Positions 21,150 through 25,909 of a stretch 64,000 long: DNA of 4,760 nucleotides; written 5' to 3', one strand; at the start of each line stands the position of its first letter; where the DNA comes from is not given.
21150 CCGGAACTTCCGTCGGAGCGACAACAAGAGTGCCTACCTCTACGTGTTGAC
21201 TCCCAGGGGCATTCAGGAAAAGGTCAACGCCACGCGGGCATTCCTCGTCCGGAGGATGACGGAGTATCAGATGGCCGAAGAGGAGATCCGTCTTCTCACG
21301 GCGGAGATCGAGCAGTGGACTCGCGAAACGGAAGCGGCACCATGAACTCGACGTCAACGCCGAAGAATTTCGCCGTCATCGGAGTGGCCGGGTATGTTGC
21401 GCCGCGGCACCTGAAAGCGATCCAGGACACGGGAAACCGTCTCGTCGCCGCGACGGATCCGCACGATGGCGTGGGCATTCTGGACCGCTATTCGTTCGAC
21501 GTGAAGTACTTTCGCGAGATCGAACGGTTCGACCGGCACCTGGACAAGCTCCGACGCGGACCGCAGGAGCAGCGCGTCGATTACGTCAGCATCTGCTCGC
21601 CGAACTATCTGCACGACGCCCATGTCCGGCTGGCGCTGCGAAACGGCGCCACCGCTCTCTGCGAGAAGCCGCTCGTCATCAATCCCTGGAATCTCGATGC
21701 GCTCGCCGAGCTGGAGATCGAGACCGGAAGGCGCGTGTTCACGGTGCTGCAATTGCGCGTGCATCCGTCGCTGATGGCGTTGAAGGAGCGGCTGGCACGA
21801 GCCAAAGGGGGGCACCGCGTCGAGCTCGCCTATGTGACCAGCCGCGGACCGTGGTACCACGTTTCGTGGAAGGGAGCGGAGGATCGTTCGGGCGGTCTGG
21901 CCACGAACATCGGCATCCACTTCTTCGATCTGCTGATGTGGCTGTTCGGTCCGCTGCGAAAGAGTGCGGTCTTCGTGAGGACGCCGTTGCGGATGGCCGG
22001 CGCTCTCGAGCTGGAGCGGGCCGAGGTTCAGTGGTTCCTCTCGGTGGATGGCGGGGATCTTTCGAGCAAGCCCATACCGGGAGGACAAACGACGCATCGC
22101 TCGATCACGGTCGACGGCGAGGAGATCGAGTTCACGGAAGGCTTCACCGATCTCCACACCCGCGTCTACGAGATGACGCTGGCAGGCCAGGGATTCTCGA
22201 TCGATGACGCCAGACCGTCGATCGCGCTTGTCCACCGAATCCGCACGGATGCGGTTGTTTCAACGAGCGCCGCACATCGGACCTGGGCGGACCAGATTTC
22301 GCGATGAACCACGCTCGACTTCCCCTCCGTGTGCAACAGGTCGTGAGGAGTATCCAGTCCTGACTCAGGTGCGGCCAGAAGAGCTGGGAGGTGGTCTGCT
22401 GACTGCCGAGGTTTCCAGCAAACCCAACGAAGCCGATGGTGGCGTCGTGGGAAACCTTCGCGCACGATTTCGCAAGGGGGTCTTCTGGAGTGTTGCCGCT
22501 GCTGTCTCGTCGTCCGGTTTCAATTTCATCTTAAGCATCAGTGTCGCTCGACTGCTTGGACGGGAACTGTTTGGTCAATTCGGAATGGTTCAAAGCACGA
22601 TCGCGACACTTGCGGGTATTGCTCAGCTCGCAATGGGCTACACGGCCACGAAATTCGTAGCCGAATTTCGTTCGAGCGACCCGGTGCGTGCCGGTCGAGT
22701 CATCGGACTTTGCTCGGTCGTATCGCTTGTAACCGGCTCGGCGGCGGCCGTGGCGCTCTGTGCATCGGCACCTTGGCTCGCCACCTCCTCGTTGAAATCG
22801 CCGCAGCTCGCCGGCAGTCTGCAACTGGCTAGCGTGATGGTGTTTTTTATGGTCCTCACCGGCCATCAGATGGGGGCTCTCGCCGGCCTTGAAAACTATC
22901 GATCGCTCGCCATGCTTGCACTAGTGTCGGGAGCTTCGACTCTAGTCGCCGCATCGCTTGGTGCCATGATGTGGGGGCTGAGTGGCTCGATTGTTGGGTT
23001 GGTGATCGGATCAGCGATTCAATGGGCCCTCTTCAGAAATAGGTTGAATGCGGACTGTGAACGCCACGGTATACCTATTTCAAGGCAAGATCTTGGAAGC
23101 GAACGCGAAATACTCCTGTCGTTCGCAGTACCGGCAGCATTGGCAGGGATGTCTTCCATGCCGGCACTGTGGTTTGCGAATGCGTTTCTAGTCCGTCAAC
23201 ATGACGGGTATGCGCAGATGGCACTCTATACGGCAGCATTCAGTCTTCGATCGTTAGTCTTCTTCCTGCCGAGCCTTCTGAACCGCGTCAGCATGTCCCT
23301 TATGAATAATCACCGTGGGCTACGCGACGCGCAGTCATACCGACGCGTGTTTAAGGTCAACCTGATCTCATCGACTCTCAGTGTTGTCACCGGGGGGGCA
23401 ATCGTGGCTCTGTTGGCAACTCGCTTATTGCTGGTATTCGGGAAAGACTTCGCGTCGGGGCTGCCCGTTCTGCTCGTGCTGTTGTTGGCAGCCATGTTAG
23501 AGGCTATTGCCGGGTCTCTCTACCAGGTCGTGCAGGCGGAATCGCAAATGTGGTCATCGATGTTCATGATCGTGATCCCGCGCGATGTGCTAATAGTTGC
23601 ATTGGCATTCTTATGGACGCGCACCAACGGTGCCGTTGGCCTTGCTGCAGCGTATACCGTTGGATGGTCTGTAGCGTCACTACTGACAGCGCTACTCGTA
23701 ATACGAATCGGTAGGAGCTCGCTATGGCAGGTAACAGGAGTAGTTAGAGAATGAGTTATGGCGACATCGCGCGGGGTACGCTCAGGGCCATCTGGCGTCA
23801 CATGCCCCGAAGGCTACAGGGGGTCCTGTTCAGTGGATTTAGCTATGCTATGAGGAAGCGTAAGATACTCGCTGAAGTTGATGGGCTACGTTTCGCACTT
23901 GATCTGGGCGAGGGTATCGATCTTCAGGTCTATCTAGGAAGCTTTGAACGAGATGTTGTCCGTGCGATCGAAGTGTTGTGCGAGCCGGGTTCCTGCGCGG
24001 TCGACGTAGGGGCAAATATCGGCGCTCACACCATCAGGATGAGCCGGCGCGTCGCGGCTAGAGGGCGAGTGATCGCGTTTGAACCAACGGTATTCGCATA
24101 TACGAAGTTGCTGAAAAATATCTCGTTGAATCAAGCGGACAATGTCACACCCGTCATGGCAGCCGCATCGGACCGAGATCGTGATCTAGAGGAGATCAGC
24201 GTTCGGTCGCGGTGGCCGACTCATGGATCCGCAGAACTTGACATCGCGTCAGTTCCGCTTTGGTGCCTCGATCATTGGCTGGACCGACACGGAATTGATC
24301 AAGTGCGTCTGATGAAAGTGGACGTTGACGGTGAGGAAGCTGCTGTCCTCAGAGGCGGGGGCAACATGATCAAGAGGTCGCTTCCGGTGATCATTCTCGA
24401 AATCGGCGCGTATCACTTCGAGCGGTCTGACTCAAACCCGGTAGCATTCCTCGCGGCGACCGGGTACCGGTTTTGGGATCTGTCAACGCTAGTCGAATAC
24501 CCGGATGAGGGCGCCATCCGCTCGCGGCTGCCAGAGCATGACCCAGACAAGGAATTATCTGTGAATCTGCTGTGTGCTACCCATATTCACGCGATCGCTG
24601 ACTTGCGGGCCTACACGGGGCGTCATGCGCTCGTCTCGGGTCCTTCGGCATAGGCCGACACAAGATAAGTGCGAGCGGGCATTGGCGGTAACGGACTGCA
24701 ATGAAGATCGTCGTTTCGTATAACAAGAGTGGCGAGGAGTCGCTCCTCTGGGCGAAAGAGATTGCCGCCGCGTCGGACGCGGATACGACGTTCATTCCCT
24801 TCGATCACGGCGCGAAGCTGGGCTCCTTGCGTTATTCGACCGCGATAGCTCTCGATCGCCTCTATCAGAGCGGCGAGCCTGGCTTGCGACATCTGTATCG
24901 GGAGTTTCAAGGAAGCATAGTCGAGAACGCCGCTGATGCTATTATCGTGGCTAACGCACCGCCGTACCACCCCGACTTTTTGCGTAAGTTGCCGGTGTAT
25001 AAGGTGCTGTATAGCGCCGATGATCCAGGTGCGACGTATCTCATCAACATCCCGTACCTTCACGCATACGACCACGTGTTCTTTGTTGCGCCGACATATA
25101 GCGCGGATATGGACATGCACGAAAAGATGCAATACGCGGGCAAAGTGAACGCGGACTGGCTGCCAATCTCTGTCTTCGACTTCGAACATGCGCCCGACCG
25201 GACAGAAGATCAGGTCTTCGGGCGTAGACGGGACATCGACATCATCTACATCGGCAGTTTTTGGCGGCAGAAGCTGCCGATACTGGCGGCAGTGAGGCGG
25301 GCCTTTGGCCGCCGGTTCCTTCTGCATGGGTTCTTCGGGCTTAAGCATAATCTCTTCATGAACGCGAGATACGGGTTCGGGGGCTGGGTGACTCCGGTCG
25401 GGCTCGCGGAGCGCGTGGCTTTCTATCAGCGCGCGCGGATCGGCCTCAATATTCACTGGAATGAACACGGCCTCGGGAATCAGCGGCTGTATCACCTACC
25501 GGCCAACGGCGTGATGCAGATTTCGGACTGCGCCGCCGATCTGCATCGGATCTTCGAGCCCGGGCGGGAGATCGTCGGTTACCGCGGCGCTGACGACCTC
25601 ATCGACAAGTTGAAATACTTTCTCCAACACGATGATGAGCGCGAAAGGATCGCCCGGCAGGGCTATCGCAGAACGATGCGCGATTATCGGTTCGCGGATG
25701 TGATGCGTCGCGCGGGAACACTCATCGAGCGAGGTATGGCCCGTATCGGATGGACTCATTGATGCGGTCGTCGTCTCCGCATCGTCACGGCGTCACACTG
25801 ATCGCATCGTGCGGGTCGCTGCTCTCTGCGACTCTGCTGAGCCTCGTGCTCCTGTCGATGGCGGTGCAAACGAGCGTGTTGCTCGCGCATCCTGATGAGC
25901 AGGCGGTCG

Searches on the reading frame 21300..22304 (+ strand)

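Call 5: search_protein_families(library=pfam, proteins=[window:21300-22304:+], max_evalue=0.01)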
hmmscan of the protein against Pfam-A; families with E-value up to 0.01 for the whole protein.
window:21300-22304:+ (335 aa): 3 families
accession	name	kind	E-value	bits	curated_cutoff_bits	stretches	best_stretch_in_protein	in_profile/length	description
PF01408.29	GFO_IDH_MocA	-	1.8e-17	64.5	24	1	23-147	2-117/120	Oxidoreductase family, NAD-binding Rossmann fold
PF02894.22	GFO_IDH_MocA_C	-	6e-11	43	22.9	1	174-321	15-169/218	Oxidoreductase family, C-terminal alpha/beta domain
PF22725.1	GFO_IDH_MocA_C3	-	2.7e-06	27.8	27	1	174-229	19-75/124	GFO/IDH/MocA C-terminal domain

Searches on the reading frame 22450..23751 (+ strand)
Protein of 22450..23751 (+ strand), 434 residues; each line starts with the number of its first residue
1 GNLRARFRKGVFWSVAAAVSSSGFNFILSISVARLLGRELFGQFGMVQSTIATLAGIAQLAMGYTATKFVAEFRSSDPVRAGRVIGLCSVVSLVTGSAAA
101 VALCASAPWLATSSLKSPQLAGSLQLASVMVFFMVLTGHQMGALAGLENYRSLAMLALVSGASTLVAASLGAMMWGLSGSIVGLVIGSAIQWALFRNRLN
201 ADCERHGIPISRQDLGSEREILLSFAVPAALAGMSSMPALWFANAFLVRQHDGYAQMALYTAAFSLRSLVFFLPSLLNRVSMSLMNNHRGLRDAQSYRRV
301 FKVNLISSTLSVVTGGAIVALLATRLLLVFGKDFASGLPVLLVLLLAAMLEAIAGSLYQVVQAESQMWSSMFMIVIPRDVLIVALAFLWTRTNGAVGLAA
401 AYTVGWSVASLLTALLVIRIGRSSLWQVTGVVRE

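Call 59: search_protein_families(library=pfam, proteins=[window:22450-23751:+], max_evalue=0.0001)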
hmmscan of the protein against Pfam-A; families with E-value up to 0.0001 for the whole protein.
window:22450-23751:+ (434 aa): 1 family
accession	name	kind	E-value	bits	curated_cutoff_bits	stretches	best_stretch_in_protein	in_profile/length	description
PF01943.22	Polysacc_synt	-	4e-12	46.6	28.2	1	8-269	2-253/274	Polysaccharide biosynthesis protein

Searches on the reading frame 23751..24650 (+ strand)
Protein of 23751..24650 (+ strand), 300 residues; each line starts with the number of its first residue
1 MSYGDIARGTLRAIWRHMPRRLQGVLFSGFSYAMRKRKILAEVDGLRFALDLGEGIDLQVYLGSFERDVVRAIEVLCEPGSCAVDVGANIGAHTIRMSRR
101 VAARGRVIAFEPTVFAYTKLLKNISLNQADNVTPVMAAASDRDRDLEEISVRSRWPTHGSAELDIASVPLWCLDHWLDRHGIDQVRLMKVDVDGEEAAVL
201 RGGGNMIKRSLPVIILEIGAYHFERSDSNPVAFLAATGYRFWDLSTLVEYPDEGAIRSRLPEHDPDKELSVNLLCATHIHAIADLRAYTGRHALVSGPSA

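Call 59: search_protein_families(library=pfam, proteins=[window:23751-24650:+], max_evalue=0.0001)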
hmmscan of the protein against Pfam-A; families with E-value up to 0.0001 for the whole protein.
window:23751-24650:+ (300 aa): 1 family
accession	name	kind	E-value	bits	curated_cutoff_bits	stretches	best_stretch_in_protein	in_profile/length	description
PF05050.19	Methyltransf_21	-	7.9e-17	62.3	22.7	1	85-241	1-173/173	Methyltransferase FkbM domain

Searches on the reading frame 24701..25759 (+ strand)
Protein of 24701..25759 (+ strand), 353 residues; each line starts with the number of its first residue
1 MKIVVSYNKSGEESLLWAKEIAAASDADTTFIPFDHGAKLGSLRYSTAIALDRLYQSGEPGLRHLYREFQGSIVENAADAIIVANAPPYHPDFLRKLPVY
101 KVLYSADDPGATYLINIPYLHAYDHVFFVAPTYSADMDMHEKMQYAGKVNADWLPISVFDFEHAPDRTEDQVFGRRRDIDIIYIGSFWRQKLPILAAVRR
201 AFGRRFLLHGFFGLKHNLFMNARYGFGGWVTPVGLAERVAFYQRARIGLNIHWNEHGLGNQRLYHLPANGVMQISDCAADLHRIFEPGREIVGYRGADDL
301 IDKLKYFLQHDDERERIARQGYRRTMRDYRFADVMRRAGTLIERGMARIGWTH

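Call 59: search_protein_families(library=pfam, proteins=[window:24701-25759:+], max_evalue=0.0001)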
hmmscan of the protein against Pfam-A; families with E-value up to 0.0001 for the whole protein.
window:24701-25759:+ (353 aa): 1 family
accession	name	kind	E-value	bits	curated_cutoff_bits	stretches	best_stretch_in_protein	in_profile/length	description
PF13524.12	Glyco_trans_1_2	-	1.7e-24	86.8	25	1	194-336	5-140/144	Glycosyl transferase-like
